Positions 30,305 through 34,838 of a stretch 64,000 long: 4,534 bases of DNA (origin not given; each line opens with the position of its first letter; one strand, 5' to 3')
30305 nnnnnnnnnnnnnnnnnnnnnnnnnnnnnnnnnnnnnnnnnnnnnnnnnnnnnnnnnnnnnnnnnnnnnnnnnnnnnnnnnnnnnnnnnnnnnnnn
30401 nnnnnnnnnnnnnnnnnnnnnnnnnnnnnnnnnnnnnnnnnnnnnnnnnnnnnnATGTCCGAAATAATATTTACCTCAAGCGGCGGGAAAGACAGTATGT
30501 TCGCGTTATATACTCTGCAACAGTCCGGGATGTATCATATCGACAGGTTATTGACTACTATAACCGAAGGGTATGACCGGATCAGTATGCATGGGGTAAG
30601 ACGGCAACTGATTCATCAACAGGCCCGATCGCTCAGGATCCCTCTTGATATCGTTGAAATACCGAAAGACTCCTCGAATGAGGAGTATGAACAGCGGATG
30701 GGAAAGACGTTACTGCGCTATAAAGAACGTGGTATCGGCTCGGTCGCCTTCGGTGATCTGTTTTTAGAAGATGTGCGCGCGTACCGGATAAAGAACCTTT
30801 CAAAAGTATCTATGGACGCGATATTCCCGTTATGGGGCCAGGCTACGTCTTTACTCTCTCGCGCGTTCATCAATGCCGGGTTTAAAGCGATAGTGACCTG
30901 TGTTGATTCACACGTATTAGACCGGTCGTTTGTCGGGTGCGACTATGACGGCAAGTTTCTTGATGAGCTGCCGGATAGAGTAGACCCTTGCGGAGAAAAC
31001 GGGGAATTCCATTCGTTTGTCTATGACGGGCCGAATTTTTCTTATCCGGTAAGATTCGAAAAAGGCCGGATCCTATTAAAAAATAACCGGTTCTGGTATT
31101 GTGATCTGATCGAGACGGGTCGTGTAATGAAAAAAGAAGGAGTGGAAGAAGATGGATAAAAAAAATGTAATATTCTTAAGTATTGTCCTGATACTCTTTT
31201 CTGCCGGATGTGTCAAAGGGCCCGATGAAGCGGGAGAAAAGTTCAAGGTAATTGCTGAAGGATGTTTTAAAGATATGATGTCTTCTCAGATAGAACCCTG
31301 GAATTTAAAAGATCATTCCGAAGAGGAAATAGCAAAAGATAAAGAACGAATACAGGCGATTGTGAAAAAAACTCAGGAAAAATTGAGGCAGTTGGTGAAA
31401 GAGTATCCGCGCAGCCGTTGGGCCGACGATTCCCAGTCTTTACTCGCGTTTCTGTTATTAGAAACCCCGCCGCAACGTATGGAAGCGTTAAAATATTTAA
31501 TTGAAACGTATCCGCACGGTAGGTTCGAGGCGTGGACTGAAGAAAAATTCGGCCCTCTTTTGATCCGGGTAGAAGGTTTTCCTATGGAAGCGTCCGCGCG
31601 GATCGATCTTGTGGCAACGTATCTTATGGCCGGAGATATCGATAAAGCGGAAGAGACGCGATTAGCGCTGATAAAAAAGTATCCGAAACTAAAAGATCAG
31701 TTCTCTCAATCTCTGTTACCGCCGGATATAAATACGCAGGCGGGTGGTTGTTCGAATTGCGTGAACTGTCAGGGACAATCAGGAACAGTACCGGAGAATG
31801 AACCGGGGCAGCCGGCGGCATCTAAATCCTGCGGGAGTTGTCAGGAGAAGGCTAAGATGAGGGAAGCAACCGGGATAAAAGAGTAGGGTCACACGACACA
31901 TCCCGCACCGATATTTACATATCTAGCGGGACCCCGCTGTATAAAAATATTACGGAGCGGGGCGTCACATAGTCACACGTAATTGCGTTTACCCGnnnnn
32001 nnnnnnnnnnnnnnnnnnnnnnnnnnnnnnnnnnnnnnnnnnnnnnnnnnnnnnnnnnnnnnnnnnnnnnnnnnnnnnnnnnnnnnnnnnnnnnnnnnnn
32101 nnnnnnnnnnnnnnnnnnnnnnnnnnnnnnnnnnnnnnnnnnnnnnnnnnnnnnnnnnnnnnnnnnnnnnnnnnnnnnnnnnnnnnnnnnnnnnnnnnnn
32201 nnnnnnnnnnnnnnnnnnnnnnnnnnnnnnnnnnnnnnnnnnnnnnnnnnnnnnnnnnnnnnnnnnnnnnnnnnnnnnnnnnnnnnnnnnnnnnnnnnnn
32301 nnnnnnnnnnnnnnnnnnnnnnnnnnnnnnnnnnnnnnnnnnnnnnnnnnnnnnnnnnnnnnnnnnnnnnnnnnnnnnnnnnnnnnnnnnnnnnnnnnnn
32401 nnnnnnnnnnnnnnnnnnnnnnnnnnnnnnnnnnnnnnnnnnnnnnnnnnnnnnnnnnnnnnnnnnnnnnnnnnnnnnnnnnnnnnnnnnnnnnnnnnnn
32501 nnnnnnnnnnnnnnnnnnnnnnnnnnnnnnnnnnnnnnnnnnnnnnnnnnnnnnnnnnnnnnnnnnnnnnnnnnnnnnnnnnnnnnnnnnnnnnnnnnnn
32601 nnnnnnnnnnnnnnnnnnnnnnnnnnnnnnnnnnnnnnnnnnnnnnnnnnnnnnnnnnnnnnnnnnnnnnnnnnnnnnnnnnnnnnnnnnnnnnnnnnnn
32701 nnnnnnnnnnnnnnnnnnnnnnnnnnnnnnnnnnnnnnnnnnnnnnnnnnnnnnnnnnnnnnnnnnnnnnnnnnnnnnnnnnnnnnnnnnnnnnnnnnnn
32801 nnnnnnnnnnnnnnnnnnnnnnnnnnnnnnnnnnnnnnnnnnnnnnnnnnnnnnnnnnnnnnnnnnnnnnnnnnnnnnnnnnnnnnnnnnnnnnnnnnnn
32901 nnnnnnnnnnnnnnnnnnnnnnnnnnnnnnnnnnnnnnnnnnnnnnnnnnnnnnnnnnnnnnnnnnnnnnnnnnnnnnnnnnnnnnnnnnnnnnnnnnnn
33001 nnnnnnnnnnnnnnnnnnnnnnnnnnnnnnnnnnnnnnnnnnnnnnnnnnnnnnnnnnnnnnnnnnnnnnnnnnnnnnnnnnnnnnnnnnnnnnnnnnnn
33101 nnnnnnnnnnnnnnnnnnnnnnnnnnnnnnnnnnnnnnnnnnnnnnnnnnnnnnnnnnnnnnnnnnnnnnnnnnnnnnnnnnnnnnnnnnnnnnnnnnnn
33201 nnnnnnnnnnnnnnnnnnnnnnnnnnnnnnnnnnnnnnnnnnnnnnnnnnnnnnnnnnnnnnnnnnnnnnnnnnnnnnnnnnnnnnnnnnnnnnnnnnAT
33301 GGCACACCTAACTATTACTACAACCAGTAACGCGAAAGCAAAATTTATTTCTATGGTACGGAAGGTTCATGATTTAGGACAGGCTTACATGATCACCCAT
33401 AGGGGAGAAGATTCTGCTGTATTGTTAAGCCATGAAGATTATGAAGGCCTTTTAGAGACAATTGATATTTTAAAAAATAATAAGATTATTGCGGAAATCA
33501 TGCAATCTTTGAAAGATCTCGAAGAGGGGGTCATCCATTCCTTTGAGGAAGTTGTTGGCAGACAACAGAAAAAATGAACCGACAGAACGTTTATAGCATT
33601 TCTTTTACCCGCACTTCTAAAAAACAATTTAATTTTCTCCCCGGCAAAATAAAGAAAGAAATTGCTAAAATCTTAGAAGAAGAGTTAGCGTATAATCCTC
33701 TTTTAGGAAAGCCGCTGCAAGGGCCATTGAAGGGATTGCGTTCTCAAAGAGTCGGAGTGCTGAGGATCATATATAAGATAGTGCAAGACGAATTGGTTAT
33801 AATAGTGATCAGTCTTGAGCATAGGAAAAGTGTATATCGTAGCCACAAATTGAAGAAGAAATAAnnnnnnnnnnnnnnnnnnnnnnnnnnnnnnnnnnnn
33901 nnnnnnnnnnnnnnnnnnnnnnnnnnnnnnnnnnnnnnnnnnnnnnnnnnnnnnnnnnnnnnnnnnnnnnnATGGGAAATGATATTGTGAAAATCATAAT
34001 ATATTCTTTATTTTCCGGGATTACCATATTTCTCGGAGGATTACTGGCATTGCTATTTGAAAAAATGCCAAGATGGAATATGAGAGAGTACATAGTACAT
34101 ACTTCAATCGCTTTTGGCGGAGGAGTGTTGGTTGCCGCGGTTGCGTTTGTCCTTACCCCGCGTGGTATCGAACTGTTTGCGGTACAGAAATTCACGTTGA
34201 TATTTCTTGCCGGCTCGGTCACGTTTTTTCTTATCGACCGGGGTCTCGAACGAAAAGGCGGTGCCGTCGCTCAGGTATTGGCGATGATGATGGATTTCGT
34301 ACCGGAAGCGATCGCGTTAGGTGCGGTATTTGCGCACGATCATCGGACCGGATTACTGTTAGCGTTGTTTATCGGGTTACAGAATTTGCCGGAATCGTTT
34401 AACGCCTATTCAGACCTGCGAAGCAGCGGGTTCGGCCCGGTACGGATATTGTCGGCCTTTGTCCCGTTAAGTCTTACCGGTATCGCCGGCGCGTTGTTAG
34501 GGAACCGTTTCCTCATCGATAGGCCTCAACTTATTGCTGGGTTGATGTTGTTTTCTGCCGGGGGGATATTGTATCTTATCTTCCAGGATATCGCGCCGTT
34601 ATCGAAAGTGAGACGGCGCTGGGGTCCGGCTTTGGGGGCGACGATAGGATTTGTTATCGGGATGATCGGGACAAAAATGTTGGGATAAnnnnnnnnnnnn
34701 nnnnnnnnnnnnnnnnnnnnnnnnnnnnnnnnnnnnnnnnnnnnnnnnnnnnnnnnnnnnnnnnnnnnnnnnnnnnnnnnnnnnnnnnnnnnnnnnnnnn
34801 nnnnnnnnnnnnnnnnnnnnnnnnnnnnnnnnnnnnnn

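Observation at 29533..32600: A repeat-bracketed three-gene module: exported SagB-type nitroreductase, PP-loop ATPase and Cys-tailed lipoprotein, with a shared GGC-x2-C..C-QG C-terminal tail (candidate undescribed system)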

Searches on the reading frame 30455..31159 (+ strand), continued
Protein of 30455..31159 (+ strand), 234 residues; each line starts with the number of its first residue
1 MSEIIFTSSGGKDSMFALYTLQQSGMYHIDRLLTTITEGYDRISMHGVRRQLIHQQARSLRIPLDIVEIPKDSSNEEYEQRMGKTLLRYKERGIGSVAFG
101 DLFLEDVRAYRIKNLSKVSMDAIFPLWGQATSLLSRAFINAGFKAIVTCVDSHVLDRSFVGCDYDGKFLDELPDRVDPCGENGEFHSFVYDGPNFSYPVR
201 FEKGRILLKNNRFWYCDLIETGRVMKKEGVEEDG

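Call 97: search_protein_families(library=ncbifam, proteins=[L063:1660-3834:+, L063:4822-5424:+, L086:1732-3966:+, L084:1885-2433:+, L017:2751-3992:+], max_evalue=0.001)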
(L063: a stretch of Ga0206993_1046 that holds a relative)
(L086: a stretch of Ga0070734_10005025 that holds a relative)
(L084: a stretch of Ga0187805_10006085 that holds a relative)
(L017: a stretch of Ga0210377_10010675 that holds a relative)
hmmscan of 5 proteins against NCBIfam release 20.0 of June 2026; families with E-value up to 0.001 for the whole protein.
L063:1660-3834:+ (725 aa): 31 families (the best 25 are shown)
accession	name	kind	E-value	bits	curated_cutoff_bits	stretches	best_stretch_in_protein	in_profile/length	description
TIGR01779.1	TonB-B12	equivalog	8.9e-68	229.3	599.7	1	105-721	14-614/614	TonB-dependent vitamin B12 receptor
NF007926.1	PRK10641.1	equivalog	8.8e-55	186.4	836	1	120-721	28-617/617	TonB-dependent vitamin B12 receptor BtuB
TIGR01785.1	TonB-hemin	subfamily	1.1e-33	116.6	316.85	2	435-721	403-677/677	TonB-dependent heme/hemoglobin receptor family protein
NF010010.0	PRK13483.1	equivalog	1.8e-28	98.9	927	2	367-721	301-660/660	ligand-gated channel protein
TIGR01786.1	TonB-hemlactrns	subfamily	2e-28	99.2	323.75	2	496-721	457-719/719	TonB-dependent hemoglobin/transferrin/lactoferrin family receptor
TIGR04056.1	OMP_RagA_SusC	subfamily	6.6e-23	81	368.25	2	35-259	4-219/981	SusC/RagA family TonB-linked outer membrane protein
TIGR01783.1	TonB-siderophor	subfamily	1.4e-22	80.1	223.5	2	140-292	6-158/649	TonB-dependent siderophore receptor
NF010038.0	PRK13513.1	equivalog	1.5e-20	73.3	942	1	113-721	29-659/659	ligand-gated channel protein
NF049946.1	TonB_dep_CU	exception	4.1e-18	65.1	700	1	186-331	110-260/683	TonB-dependent receptor, CU motif-type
NF053590.1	TonB_dep_TOL0244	equivalog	1.1e-17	63.9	645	1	112-247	4-143/604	TOL_0244 family TonB-dependent receptor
NF007478.2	PRK10064.1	equivalog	1.3e-16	60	745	2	120-245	31-159/663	catecholate siderophore receptor CirA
NF038079.1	TonB_sider_MxcH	equivalog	1.4e-16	59.8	925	1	120-272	116-266/792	TonB-dependent siderophore myxochelin receptor MxcH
NF049947.1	TonB_dep_PCPU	exception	1.4e-12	46.6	800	1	180-331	97-255/685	TonB-dependent receptor, PCPU motif-type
NF010011.0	PRK13484.1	equivalog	1.8e-12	46.3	1197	2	121-245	32-160/682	IreA family TonB-dependent siderophore receptor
TIGR01782.1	TonB-Xanth-Caul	subfamily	3.8e-12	45.3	310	2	578-721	715-868/868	TonB-dependent receptor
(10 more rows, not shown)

L063:4822-5424:+ (201 aa): 0 families

L086:1732-3966:+ (745 aa): 31 families (the best 25 are shown)
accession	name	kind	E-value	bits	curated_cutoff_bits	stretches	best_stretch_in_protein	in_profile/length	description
TIGR01779.1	TonB-B12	equivalog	2.2e-61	208.2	599.7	1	130-741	28-613/614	TonB-dependent vitamin B12 receptor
NF007926.1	PRK10641.1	equivalog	2e-47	162.1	836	1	133-741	30-616/617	TonB-dependent vitamin B12 receptor BtuB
TIGR01785.1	TonB-hemin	subfamily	2.8e-34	118.6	316.85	2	447-740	403-675/677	TonB-dependent heme/hemoglobin receptor family protein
NF010010.0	PRK13483.1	equivalog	4.9e-32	110.7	927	2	131-256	34-164/660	ligand-gated channel protein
TIGR01786.1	TonB-hemlactrns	subfamily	6.2e-32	110.8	323.75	2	143-255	17-134/719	TonB-dependent hemoglobin/transferrin/lactoferrin family receptor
TIGR01783.1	TonB-siderophor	subfamily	2.7e-27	95.7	223.5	2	151-376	6-224/649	TonB-dependent siderophore receptor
NF010038.0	PRK13513.1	equivalog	2.3e-25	89.2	942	1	133-741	38-658/659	ligand-gated channel protein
NF007478.2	PRK10064.1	equivalog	4.5e-20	71.4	745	1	133-256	33-159/663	catecholate siderophore receptor CirA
TIGR04056.1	OMP_RagA_SusC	subfamily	1.3e-17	63.5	368.25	1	45-265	2-214/981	SusC/RagA family TonB-linked outer membrane protein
NF053590.1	TonB_dep_TOL0244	equivalog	2.3e-17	62.9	645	1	133-257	13-142/604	TOL_0244 family TonB-dependent receptor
NF038079.1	TonB_sider_MxcH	equivalog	1.6e-14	53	925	1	145-280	130-263/792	TonB-dependent siderophore myxochelin receptor MxcH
NF041535.1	TonB_rec_PqqU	equivalog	2.5e-14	52.5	1200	1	202-344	78-224/676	TonB-dependent receptor PqqU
NF049946.1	TonB_dep_CU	exception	4.1e-14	51.8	700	1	198-341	111-259/683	TonB-dependent receptor, CU motif-type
NF010011.0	PRK13484.1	equivalog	2e-13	49.5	1197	1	134-256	34-160/682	IreA family TonB-dependent siderophore receptor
NF049947.1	TonB_dep_PCPU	exception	5e-13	48.1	800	1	216-342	126-255/685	TonB-dependent receptor, PCPU motif-type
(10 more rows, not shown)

L084:1885-2433:+ (183 aa): 0 families

L017:2751-3992:+ (414 aa): 9 families
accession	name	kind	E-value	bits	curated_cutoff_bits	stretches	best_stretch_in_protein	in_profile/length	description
NF002669.0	PRK02391.1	equivalog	2.1e-12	46.8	341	1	234-377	100-241/298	zinc metalloprotease HtpX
NF003965.0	PRK05457.1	equivalog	9.5e-12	44.9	245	1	209-408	79-283/285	protease HtpX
NF002826.0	PRK03001.1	equivalog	1e-11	44.5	369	1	188-378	47-229/285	zinc metalloprotease HtpX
NF003425.0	PRK04897.1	equivalog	1.9e-10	40.5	355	1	211-409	84-298/298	zinc metalloprotease HtpX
NF002363.0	PRK01345.1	equivalog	4.3e-09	35.9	422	1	209-377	69-228/318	zinc metalloprotease HtpX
NF002322.0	PRK01265.1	equivalog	1e-08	35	275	1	135-355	6-226/325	zinc metalloprotease HtpX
NF002839.0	PRK03072.1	equivalog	4.1e-08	32.7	412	1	238-377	99-234/291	zinc metalloprotease HtpX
NF002775.0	PRK02870.1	equivalog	9.3e-08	31.7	285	1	226-382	135-285/338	zinc metalloprotease HtpX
NF052399.1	M48_lipo_LoiP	exception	8.5e-07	28.7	365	0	252-286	107-141/247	metalloprotease LoiP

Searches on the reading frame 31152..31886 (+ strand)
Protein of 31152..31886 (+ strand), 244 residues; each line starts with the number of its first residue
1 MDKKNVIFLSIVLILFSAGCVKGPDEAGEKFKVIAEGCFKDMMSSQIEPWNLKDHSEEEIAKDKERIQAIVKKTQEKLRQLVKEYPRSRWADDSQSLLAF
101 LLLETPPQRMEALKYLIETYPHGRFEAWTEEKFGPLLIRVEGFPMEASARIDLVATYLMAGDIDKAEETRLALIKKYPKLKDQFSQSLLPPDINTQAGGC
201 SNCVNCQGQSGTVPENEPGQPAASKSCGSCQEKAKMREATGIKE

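Call 6: search_protein_families(library=pfam, proteins=[window:31152-31886:+], max_evalue=0.01)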
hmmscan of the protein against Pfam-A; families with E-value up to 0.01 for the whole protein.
window:31152-31886:+ (244 aa): 2 families
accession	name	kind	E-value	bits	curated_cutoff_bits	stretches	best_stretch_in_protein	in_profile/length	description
PF13525.12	YfiO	-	7.7e-05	23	25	0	65-101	100-136/203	Outer membrane lipoprotein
PF13174.12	TPR_6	-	0.0073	17.3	26.3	0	156-179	9-32/33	Tetratricopeptide repeat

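Call 7: search_protein_families(library=ncbifam, proteins=[window:31152-31886:+], max_evalue=0.01)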
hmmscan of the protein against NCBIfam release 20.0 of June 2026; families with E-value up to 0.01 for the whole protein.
window:31152-31886:+ (244 aa): 1 family
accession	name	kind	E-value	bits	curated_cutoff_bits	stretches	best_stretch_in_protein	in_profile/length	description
TIGR03302.1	OM_YfiO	subfamily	0.00048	19.7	81.4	1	62-179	122-235/239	outer membrane protein assembly factor BamD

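Call 16: find_homologous_proteins(query=window:31152-31886:+, max_evalue=0.001)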
Query window:31152-31886:+ (244 aa): 1 proteins with E <= 0.001 among 331 candidates.
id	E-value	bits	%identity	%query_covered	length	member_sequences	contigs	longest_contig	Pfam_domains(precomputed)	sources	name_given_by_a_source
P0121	9.9e-160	548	100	100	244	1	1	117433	-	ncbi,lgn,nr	ncbi:MAG: hypothetical protein JXD21_03455 [Candidatus Omnitrophica bacterium]|nr:hypothetical prote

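Call 46: search_protein_representatives(protein=window:31152-31886:+)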
Query: 244 residues. Proteins with E-value up to 0.001 (for the whole library): 42; up to 1e-10: 10; up to 1e-30: 1. The best 42 are listed.
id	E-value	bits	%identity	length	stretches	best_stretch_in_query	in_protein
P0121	3.2e-160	547.6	100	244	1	1-244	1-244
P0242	1.2e-17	81.0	34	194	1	4-186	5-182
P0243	2.8e-14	70.0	30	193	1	9-186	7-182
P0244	7.1e-14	68.7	33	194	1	22-188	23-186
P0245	4.1e-13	66.2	33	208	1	4-184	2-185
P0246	1.4e-12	64.4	28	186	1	7-179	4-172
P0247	2.1e-12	63.8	31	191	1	3-185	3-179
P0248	2.2e-12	63.8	31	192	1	24-190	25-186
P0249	2.4e-12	63.7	30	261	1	25-185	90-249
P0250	9.2e-11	58.5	32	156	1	65-186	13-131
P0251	2.0e-10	57.3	31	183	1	22-193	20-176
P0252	4.3e-10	56.3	33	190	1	58-184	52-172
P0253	5.2e-10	56.0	25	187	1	7-169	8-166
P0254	3.0e-09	53.5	30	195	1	6-178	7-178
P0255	7.4e-09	52.2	37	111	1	81-187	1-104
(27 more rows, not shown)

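Call 75: predict_structure(alignment_id=A4)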
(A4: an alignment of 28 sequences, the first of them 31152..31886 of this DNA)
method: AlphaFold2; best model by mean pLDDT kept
length: 244 residues; sequences in the alignment: 28
mean_pLDDT: 84.1   pTM: 0.70
mean pLDDT of the five models: 84.1, 83.6, 83.5, 81.6, 80.8
residues with pLDDT >= 90: 156; 70-90: 23; 50-70: 54; < 50: 11
segments of 3 or more residues with pLDDT < 50: 197-199, 209-211, 242-244
pLDDT, mean of each block of 10 residues (from residue 1): 91 82 81 96 88 94 95 97 96 97 94 97 96 91 95 95 94 95 77 54 52 54 57 66 44
secondary structure, 60 per line:
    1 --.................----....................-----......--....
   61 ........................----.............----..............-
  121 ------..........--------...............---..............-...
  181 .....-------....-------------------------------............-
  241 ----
elements in order: H3-19 H24-43 H49-54 H57-84 H89-101 H106-119 H127-136 H145-159 H163-176 H178-185 H193-196 H228-239

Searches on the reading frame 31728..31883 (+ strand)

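Call 63: search_protein_families(library=pfam, proteins=[window:31728-31883:+], max_evalue=1)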
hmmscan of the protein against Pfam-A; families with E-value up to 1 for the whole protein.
seq(52 aa): 1 family
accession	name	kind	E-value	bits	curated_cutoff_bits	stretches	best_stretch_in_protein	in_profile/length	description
PF18599.6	LCIB_C_CA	-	0.21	11.3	25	1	12-49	91-126/223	Limiting CO2-inducible proteins B/C beta carbonyic anhydrases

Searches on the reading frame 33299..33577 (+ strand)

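Call 63: search_protein_families(library=pfam, proteins=[window:33299-33577:+], max_evalue=1)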
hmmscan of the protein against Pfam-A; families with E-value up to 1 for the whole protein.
window:33299-33577:+ (92 aa): 4 families
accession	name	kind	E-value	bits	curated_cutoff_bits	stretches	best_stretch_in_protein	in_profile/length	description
PF02604.26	PhdYeFM_antitox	-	3.2e-12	46.5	29.8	1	6-76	3-73/74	Antitoxin Phd_YefM, type II toxin-antitoxin system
PF15571.11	Imm44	-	0.025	15.2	25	1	46-83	81-118/126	Immunity protein 44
PF14183.11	YwpF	-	0.051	14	28.1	1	2-36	65-99/133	YwpF-like protein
PF21709.3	ABC_C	-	0.092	13.7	27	1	44-86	11-52/86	Emaravirus ABC_C protein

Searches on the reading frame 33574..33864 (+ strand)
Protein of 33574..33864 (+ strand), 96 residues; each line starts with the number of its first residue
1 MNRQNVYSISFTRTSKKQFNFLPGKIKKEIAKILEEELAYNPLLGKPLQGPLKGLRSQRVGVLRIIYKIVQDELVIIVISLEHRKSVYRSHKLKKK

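Call 63: search_protein_families(library=pfam, proteins=[window:33574-33864:+], max_evalue=1)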
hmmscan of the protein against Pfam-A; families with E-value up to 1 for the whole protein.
window:33574-33864:+ (96 aa): 5 families
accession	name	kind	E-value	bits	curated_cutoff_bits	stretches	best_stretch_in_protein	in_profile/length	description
PF05016.21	ParE_toxin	-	2.2e-07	31.8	23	1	11-88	3-89/89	ParE toxin of type II toxin-antitoxin system, parDE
PF15781.12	ParE-like_toxin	-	0.00027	21.3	28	1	12-92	4-87/87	ParE-like toxin of type II bacterial toxin-antitoxin system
PF05973.20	Gp49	-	0.046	14.2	23.9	1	18-79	2-68/90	Phage derived protein Gp49-like (DUF891)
PF06769.20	YoeB_toxin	-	0.089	13.3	27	1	25-78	18-75/80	YoeB-like toxin of bacterial type II toxin-antitoxin system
PF17911.6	Ski2_N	-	0.13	12.5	23.1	1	1-33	61-93/134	Ski2 N-terminal region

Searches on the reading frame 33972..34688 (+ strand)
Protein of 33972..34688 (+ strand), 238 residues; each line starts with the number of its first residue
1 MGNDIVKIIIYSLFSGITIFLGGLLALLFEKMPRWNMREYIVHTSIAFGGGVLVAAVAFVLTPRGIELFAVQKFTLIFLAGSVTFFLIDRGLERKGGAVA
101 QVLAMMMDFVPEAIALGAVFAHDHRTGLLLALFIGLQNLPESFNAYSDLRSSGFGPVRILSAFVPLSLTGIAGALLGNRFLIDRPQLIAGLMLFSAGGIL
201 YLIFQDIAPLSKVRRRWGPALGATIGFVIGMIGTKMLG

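Call 63: search_protein_families(library=pfam, proteins=[window:33972-34688:+], max_evalue=1)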
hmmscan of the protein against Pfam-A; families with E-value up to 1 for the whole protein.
window:33972-34688:+ (238 aa): 3 families
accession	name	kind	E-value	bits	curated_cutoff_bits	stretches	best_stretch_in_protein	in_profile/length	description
PF02535.28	Zip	-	6e-10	39.3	35.1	2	101-232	181-317/323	ZIP Zinc transporter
PF12409.13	P5-ATPase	-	0.038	14.5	22.7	1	13-47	19-53/125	P5-type ATPase cation transporter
PF14145.11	YrhK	-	0.18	12.1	26.1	0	76-88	16-27/58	YrhK-like protein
